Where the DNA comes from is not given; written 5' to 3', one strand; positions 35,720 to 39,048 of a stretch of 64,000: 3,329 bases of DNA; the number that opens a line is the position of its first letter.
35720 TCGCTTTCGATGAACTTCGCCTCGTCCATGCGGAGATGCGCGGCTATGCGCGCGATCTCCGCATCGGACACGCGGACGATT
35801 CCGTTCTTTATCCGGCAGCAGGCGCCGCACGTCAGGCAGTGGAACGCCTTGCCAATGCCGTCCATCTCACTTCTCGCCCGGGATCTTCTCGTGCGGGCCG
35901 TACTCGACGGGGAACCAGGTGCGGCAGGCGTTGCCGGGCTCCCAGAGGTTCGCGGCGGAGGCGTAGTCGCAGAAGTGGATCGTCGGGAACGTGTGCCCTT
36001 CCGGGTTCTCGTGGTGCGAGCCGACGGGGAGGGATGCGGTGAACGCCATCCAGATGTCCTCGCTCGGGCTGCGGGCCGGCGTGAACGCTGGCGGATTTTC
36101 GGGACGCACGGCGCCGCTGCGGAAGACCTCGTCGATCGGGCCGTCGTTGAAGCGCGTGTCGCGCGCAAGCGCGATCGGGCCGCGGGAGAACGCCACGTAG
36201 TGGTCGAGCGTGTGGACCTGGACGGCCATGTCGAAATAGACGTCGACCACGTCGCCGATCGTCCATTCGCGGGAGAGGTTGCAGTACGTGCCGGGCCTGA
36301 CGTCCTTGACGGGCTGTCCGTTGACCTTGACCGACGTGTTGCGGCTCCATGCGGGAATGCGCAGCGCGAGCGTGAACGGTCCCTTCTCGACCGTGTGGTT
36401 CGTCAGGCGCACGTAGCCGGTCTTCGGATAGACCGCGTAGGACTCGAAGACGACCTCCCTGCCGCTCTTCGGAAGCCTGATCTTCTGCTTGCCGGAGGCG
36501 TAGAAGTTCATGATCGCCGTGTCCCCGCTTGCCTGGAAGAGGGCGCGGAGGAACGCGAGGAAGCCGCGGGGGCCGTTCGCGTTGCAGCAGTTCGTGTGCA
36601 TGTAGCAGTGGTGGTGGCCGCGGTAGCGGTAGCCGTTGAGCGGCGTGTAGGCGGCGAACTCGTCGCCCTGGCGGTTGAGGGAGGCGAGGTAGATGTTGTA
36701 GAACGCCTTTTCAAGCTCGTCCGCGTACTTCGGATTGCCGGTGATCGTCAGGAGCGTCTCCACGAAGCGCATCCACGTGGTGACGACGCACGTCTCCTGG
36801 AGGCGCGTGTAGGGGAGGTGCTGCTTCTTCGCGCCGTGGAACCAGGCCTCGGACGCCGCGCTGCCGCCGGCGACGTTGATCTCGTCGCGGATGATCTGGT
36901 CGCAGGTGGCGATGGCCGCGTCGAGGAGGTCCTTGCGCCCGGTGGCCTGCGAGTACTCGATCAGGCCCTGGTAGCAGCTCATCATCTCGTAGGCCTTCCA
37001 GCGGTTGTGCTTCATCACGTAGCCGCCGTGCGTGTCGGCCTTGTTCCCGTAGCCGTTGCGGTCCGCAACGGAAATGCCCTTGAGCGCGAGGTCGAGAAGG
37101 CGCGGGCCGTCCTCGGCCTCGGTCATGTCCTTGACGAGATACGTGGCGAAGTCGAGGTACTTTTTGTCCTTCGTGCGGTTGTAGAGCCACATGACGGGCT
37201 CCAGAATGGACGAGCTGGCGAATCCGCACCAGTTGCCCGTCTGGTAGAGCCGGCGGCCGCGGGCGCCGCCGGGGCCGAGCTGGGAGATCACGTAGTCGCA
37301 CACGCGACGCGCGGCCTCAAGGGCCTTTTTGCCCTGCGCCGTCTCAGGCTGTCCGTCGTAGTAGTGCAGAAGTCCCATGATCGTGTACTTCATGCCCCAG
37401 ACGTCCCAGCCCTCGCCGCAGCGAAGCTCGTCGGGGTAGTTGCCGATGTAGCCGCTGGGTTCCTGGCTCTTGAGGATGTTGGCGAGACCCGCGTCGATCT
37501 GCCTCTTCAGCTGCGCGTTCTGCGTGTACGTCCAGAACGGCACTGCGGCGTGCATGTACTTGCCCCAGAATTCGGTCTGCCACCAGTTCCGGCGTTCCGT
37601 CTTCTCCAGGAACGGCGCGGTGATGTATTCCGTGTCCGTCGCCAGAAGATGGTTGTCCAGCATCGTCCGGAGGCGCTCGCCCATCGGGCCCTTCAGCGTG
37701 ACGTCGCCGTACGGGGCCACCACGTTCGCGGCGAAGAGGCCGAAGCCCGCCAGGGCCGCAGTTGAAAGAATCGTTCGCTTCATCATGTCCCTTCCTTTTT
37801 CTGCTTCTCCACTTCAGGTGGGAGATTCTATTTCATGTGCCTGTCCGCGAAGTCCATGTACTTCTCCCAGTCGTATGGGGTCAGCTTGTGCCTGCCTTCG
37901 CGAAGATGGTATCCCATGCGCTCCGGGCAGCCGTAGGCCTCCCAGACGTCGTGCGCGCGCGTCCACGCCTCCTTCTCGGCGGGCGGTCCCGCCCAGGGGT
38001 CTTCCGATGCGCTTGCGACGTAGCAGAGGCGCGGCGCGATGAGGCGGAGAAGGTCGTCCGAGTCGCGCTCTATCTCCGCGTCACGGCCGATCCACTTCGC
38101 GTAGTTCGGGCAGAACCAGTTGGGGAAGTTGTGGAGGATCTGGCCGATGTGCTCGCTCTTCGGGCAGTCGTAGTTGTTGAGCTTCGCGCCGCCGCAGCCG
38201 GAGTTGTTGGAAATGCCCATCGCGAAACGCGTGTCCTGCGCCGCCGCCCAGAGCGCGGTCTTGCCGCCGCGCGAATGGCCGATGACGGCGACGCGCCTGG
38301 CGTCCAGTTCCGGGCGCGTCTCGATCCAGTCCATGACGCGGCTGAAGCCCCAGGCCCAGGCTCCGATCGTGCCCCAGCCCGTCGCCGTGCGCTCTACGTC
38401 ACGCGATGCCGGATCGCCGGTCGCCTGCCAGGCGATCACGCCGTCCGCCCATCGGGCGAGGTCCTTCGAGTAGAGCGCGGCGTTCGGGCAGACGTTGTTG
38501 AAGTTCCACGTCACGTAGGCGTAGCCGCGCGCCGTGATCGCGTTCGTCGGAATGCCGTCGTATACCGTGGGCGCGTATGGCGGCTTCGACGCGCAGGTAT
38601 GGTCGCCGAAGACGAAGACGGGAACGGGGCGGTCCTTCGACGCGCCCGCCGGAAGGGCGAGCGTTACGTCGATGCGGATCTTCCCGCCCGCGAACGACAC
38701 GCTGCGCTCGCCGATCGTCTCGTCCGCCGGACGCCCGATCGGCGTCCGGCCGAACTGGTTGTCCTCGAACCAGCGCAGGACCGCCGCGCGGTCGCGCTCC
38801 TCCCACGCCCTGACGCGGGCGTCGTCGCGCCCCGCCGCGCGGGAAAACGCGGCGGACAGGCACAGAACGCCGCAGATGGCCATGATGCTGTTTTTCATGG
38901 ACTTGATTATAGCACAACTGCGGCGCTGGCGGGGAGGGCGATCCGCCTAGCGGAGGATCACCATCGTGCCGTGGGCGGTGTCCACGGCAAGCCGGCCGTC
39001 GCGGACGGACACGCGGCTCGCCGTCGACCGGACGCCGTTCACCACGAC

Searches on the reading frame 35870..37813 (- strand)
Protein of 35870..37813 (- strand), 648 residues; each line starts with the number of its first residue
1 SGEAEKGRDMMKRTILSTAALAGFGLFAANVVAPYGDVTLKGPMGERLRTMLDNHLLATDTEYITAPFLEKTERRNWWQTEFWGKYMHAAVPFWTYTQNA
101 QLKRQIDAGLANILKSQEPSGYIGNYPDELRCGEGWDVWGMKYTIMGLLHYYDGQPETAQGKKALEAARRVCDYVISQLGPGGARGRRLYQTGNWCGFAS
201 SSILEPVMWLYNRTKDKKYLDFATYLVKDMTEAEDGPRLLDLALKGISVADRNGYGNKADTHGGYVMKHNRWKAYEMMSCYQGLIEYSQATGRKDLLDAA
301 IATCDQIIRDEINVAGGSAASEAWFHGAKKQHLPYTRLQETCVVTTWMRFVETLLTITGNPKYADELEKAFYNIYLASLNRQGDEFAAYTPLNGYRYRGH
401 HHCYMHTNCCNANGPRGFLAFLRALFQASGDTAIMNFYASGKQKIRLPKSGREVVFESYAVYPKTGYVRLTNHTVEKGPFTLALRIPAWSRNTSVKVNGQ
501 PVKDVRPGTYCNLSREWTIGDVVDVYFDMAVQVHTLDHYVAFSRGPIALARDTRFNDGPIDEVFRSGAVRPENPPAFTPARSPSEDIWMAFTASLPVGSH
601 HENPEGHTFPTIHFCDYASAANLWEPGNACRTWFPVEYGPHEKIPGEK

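Call 11: search_protein_families(library=pfam, proteins=[window:35870-37813:-], max_evalue=0.01)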
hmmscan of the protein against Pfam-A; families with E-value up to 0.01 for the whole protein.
window:35870-37813:- (648 aa): 2 families
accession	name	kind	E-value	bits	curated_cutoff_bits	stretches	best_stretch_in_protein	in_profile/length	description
PF07944.18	Beta-AFase-like_GH127_cat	-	6.2e-33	114.7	24.9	1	76-418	53-371/376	Beta-L-arabinofuranosidase, GH127 catalytic domain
PF20736.2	Glyco_hydro127M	-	7.6e-17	61.7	24.2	1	435-529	4-95/95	Beta-L-arabinofuranosidase, GH127 middle domain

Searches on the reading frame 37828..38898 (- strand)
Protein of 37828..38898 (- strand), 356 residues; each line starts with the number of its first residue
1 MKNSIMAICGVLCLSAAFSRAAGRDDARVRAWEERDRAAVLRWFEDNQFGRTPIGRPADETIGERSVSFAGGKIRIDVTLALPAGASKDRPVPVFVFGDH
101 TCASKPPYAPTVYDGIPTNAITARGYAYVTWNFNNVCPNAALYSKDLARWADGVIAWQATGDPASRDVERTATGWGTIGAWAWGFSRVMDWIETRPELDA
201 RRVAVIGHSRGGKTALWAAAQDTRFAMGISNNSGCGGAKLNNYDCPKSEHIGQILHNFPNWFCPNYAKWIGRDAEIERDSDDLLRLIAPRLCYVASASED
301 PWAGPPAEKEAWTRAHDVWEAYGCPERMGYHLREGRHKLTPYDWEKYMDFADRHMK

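Call 11: search_protein_families(library=pfam, proteins=[window:37828-38898:-], max_evalue=0.01)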
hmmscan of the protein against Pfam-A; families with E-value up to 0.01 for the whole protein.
window:37828-38898:- (356 aa): 5 families
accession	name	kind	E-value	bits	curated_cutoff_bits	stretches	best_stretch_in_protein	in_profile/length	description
PF22244.2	GCE_fung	-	5.6e-25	89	27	1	175-323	77-231/231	Glucuronyl esterase, fungi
PF00561.26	Abhydrolase_1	-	2.3e-05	24.6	25.8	1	183-262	53-124/245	alpha/beta hydrolase fold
PF03403.19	PAF-AH_p_II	-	2.9e-05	23.2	20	1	189-229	209-249/372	Platelet-activating factor acetylhydrolase, isoform II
PF00326.27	Peptidase_S9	-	3.9e-05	23.7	22.6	1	187-232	50-96/213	Prolyl oligopeptidase family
PF00756.26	Esterase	-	0.00026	21.3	22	1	187-222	101-136/251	Putative esterase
